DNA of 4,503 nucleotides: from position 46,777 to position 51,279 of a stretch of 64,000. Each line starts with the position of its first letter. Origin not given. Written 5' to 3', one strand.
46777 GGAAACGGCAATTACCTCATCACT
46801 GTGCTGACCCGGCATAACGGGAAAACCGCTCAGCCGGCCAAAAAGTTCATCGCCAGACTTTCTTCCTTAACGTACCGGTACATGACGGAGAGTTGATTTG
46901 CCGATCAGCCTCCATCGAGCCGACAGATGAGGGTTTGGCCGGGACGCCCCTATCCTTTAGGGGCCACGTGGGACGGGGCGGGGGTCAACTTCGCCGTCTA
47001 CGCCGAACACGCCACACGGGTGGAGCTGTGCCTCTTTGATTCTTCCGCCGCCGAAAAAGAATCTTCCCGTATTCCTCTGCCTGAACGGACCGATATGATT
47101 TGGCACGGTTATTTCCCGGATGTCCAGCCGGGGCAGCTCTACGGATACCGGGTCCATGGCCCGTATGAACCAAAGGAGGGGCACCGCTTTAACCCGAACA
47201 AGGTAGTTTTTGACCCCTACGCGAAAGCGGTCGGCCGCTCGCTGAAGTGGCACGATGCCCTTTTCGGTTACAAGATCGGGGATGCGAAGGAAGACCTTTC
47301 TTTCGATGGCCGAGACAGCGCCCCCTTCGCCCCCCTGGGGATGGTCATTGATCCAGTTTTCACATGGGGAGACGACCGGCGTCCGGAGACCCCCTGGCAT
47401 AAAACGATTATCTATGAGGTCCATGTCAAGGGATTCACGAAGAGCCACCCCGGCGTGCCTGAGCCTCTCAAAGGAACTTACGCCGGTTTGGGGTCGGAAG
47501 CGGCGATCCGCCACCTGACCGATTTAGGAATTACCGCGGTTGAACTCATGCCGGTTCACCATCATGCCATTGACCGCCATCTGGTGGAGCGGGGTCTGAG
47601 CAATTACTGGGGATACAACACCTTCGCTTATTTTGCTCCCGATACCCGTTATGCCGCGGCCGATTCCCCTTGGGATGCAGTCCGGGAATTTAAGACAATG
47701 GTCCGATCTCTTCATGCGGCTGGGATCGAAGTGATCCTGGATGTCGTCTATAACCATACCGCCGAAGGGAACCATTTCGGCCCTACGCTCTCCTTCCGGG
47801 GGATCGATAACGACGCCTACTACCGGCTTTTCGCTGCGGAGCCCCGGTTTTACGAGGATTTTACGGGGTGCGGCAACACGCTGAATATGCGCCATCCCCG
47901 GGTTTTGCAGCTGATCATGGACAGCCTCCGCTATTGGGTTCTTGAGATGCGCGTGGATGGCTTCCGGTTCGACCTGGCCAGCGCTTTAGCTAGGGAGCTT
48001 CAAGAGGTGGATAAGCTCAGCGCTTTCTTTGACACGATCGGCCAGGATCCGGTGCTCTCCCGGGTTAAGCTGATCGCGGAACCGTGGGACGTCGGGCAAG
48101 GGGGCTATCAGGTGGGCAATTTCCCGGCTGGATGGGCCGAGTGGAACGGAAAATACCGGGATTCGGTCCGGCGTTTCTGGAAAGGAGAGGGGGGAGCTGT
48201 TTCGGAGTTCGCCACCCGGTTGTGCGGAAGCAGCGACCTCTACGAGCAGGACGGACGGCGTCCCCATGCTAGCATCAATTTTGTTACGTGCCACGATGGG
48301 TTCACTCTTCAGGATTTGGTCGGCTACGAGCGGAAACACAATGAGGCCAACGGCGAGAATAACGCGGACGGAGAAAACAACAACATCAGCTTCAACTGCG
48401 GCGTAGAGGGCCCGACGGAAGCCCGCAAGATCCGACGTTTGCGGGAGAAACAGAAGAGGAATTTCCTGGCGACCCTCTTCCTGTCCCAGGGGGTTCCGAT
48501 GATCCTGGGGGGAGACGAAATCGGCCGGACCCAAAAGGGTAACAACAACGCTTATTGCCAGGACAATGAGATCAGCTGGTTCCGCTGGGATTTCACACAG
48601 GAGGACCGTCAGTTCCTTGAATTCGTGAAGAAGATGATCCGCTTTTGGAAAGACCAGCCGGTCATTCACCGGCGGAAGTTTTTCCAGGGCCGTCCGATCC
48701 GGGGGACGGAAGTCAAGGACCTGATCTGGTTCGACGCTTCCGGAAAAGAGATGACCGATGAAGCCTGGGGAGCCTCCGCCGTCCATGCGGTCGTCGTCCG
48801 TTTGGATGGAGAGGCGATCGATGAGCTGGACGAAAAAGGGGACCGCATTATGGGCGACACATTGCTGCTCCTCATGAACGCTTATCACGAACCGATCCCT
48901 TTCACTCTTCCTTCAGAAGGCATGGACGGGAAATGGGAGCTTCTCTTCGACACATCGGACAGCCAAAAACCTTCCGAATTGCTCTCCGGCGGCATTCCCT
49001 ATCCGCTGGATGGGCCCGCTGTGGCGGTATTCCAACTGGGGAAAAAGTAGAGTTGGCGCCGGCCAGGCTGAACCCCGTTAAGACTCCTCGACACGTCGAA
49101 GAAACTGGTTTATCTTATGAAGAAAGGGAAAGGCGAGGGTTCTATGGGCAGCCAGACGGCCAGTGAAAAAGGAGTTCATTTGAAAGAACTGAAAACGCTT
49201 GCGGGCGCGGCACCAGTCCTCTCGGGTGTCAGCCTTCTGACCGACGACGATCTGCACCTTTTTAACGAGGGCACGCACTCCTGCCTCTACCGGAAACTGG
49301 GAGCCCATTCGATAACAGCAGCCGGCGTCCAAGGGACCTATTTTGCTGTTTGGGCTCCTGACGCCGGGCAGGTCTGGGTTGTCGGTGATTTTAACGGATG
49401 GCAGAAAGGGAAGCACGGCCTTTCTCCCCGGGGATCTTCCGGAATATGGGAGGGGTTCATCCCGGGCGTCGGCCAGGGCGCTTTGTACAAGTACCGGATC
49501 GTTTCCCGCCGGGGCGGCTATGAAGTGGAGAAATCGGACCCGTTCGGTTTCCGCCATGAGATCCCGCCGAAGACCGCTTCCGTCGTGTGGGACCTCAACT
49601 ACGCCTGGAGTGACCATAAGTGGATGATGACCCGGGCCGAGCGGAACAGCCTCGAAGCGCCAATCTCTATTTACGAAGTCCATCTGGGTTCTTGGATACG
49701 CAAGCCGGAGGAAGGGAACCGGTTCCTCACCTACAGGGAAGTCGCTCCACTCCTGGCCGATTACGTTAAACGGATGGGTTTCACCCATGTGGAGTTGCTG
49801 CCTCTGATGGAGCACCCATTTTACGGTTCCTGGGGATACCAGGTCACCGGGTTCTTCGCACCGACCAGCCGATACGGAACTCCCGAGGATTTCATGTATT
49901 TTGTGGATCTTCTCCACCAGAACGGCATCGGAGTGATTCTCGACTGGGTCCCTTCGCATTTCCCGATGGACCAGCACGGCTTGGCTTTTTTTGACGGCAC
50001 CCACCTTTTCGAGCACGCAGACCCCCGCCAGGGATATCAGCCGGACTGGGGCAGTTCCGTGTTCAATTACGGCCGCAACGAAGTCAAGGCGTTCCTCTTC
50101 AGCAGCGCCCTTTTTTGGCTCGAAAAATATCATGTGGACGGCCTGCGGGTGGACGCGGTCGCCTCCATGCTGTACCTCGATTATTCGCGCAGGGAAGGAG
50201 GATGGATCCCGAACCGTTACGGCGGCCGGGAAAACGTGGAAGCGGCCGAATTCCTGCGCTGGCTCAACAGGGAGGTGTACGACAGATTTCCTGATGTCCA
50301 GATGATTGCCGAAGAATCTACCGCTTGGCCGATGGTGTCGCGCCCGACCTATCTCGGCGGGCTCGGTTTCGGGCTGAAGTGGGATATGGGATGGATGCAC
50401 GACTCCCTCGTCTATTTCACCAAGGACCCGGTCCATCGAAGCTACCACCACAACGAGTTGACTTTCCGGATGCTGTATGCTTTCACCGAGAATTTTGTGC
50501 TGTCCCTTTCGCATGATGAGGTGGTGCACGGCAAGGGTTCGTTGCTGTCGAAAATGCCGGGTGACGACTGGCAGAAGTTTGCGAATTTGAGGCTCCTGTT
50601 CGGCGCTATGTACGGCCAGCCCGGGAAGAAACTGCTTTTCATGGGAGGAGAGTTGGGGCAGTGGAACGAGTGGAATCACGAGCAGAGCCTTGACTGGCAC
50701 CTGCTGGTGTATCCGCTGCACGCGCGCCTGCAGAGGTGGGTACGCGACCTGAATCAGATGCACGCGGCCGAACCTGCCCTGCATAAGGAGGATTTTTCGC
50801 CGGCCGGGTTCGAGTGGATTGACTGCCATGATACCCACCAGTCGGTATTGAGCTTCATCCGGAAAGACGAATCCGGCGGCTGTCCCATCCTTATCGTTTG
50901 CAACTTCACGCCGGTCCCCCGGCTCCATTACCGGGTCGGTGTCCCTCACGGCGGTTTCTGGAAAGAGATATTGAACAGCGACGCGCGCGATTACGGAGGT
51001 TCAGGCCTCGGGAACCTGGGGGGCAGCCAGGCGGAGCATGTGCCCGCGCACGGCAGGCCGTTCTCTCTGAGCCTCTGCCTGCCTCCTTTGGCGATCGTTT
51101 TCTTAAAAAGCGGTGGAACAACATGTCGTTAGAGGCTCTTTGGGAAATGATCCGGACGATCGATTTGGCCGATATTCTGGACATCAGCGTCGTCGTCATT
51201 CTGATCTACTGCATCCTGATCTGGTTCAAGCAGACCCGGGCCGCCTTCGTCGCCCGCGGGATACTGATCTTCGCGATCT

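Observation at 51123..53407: c-di-AMP turnover pair: CdaA fused to a YbbR/CdaR-like tail, immediately followed by a DHH/DHHA1 phosphodiesterase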

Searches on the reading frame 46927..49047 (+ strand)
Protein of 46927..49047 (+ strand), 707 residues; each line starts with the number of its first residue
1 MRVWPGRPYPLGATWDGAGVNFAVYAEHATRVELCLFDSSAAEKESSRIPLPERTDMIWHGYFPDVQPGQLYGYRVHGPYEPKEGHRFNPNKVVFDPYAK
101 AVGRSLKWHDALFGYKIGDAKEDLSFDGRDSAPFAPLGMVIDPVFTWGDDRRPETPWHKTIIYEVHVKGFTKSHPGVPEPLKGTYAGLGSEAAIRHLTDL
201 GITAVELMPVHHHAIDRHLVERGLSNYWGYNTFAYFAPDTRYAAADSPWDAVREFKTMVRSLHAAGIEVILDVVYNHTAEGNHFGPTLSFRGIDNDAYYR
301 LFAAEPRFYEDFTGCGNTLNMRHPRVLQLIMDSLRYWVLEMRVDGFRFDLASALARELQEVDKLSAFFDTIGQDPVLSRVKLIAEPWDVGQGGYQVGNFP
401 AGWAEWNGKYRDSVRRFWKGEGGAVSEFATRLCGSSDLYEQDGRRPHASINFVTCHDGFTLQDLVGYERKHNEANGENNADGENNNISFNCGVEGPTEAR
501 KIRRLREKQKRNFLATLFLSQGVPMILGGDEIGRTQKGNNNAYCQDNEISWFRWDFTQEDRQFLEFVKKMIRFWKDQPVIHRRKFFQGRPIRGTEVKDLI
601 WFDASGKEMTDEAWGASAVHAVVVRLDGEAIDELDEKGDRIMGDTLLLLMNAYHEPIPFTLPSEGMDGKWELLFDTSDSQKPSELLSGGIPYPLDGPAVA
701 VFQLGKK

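Call 3: search_protein_families(library=pfam, proteins=[window:46927-49047:+], max_evalue=0.1)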
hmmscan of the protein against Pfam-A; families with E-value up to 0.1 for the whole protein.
window:46927-49047:+ (707 aa): 3 families
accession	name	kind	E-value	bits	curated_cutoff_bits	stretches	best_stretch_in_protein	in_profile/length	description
PF02922.24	CBM_48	-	1.5e-21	76.9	22.4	1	10-99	1-83/83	Carbohydrate-binding module 48 (Isoamylase N-terminal domain)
PF00128.31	Alpha-amylase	-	1.2e-16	61.4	22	1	194-549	25-361/446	Alpha amylase, catalytic domain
PF21331.3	Isoamylase_C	-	9.4e-05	23.3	27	1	599-680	2-74/107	Isoamylase, C-terminal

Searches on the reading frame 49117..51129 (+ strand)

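Call 3: search_protein_families(library=pfam, proteins=[window:49117-51129:+], max_evalue=0.1)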
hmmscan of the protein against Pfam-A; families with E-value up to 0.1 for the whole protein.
window:49117-51129:+ (671 aa): 5 families
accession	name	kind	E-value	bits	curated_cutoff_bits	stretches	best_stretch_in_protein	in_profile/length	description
PF02806.24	Alpha-amylase_C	-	5.8e-27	94.3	21.2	1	567-664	1-93/95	Alpha amylase, C-terminal all-beta domain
PF02922.24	CBM_48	-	1.5e-19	70.6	22.4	1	60-143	1-82/83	Carbohydrate-binding module 48 (Isoamylase N-terminal domain)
PF00128.31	Alpha-amylase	-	1.8e-17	64.1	22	2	215-283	26-93/446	Alpha amylase, catalytic domain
PF22019.2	GlgB_N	-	0.0004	20.9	27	1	44-142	3-93/94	alpha-1,4-glucan branching enzyme GlgB, N-terminal domain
PF02324.22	Glyco_hydro_70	-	0.016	13.8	24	1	251-281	661-691/831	Glycosyl hydrolase family 70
